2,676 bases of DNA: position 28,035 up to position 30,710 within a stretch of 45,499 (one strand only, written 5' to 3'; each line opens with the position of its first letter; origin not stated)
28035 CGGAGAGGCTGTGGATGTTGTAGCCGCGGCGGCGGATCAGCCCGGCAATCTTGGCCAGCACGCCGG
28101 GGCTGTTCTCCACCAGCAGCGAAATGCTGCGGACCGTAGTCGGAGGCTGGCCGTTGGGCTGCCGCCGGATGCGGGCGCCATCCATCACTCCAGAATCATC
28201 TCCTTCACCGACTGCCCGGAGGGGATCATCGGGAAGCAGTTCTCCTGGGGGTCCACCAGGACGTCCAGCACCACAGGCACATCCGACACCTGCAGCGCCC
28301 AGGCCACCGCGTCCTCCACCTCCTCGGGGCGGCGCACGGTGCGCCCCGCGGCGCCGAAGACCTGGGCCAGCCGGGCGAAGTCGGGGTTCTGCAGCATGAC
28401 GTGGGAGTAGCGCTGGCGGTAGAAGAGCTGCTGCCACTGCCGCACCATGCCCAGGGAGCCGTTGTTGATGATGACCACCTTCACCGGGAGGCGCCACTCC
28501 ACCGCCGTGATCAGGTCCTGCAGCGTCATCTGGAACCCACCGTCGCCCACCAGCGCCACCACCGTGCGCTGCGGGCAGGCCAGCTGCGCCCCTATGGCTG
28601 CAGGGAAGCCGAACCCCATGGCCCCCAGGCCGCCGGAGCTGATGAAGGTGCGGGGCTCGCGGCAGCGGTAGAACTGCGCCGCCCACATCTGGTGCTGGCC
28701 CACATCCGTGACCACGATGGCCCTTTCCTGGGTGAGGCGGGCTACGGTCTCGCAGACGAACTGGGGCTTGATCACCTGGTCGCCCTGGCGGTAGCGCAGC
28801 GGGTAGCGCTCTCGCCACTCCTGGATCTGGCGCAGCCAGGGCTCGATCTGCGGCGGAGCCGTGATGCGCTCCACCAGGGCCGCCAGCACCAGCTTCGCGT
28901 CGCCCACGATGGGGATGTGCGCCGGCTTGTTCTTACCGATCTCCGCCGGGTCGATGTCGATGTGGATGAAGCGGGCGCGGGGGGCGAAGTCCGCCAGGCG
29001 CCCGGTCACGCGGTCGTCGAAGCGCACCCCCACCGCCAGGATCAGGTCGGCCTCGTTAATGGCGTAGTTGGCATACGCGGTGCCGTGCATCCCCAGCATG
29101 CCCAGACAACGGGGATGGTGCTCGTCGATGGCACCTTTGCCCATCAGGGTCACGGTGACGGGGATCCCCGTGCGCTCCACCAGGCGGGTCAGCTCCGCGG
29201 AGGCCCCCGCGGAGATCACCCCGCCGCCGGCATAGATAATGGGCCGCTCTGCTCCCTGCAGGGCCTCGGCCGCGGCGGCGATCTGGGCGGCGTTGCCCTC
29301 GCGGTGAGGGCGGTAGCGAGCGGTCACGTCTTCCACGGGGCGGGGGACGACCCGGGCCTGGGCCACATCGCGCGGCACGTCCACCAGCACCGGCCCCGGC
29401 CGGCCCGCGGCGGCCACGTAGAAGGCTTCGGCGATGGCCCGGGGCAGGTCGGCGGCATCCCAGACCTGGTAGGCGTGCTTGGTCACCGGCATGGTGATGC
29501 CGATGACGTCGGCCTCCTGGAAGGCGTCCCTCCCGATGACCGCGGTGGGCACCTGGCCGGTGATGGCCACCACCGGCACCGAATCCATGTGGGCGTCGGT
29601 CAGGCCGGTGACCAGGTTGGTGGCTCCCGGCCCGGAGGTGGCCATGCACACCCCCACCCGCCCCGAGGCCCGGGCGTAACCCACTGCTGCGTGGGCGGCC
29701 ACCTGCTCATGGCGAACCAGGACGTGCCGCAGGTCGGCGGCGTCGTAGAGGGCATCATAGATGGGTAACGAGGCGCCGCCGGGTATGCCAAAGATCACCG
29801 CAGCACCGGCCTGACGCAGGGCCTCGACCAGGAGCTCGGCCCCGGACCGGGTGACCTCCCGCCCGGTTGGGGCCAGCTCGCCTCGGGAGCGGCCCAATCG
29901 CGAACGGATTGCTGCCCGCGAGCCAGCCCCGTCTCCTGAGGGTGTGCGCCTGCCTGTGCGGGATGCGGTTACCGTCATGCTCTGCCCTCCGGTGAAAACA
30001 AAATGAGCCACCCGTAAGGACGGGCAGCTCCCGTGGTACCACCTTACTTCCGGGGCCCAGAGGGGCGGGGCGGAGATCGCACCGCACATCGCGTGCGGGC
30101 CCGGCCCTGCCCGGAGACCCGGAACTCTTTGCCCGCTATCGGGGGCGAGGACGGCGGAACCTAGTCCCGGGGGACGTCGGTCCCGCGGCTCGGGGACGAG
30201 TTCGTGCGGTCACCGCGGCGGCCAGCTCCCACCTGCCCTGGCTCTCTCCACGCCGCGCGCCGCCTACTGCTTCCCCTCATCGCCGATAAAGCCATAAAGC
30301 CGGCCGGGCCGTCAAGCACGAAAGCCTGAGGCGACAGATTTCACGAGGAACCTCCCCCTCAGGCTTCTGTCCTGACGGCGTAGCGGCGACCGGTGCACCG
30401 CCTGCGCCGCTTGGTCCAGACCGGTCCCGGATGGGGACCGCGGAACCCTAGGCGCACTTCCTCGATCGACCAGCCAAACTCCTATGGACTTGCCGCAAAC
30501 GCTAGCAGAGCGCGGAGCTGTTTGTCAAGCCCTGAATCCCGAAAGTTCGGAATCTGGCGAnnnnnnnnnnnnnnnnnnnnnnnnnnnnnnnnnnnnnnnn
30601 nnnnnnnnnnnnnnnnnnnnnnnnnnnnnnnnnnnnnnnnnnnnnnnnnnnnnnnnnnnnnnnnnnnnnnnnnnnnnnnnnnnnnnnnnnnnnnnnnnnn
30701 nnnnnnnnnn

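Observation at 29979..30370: T-box (tRNA-Leu) leader controlling a nine-gene ilv-leu supraoperon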

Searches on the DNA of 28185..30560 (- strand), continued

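Call 36: search_rna_families(sources=[L001, L013, L015, L067, L017, L066, L068, L058], threshold=evalue, max_evalue=1e-9, show_alignments=8)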
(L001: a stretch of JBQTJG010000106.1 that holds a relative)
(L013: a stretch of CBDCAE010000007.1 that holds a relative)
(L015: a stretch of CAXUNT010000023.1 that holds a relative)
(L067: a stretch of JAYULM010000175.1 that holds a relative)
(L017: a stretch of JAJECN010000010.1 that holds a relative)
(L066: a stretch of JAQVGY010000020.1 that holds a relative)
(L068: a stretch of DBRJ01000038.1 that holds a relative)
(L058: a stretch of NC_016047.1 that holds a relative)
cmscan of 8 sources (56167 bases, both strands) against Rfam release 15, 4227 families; matches with E-value up to 1e-9: 9.
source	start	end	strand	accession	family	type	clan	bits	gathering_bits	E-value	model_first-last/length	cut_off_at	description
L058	2583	2830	+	RF00230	T-box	Cis-reg; leader;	-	108.3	93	4.7e-23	1-219/219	no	T-box leader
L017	2667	2946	+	RF00230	T-box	Cis-reg; leader;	-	99.7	93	7.8e-21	1-219/219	no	T-box leader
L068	1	254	+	RF00230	T-box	Cis-reg; leader;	-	88.2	93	7.1e-18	1-219/219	no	T-box leader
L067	1690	2010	+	RF00230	T-box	Cis-reg; leader;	-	86.6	93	1.9e-17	1-219/219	no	T-box leader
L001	699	917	+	RF00230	T-box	Cis-reg; leader;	-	86.2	93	2.3e-17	1-219/219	no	T-box leader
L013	2675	2923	+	RF00230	T-box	Cis-reg; leader;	-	85.5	93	3.7e-17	1-219/219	no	T-box leader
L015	2658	2934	+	RF00230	T-box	Cis-reg; leader;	-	78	93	3.1e-15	1-219/219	no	T-box leader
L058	16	89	+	RF00005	tRNA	Gene; tRNA;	CL00001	69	29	5.2e-13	1-71/71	no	tRNA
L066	741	964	+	RF00230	T-box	Cis-reg; leader;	-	67.4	93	1.6e-12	1-219/219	no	T-box leader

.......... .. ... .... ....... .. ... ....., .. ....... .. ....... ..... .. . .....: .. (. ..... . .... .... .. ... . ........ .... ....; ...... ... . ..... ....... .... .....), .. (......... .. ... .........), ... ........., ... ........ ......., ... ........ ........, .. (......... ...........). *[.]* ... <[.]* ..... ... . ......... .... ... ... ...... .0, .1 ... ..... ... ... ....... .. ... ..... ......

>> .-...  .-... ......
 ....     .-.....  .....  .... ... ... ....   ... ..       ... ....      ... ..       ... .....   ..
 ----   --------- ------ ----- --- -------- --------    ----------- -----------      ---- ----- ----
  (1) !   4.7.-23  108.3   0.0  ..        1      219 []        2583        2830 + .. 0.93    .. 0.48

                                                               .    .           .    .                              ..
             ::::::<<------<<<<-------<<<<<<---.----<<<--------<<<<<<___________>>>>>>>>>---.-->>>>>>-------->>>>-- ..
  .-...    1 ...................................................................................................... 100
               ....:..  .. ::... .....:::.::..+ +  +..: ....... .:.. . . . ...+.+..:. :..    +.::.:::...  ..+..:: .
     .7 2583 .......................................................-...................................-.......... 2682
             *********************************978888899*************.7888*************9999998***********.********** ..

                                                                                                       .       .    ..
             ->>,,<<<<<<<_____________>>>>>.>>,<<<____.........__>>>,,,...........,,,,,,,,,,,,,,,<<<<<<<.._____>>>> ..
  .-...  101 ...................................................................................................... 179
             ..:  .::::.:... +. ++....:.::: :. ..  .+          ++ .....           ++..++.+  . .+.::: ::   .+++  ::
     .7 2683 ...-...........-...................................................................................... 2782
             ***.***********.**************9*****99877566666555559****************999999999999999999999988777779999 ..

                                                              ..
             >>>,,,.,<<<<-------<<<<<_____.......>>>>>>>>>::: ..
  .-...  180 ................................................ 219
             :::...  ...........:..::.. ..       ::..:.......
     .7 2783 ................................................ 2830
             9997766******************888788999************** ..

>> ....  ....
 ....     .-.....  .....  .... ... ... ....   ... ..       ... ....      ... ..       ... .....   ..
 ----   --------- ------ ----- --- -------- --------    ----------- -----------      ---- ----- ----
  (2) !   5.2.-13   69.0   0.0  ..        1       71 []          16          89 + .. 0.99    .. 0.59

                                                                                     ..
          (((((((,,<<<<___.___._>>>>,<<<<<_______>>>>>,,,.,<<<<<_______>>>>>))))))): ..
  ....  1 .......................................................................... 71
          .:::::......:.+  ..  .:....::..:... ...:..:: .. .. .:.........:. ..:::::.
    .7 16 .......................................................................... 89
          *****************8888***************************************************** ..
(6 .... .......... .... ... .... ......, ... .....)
